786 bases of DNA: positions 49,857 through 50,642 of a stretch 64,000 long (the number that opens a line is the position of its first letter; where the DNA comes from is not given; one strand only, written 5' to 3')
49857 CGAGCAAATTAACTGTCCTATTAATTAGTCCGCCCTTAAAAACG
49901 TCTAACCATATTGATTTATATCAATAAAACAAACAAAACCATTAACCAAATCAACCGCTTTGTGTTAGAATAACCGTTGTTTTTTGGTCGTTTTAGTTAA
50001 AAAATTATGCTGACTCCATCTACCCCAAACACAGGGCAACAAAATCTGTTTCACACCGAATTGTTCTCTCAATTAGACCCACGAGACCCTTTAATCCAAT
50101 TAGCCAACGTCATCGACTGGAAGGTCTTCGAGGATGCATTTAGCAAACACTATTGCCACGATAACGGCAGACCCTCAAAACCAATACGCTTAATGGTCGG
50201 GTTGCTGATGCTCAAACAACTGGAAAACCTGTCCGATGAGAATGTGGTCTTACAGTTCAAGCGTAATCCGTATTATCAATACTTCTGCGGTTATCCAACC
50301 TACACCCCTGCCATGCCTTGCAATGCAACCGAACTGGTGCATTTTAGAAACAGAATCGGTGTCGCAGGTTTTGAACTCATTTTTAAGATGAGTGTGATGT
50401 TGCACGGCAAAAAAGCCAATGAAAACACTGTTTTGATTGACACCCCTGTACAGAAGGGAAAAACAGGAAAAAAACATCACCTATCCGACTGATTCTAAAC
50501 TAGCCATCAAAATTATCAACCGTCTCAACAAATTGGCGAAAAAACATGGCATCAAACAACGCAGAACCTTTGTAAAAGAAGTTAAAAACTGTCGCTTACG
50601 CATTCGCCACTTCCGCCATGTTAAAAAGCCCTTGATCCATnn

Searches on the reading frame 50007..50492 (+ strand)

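Call 30: search_protein_families(library=pfam, proteins=[window:50007-50492:+], max_evalue=0.001)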
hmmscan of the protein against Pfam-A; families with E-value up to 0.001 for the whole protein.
window:50007-50492:+ (161 aa): 1 family
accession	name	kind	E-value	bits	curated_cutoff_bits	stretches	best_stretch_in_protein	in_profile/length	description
PF05598.16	DUF772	-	4.7e-16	59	23.1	1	54-127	1-72/74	Transposase domain (DUF772)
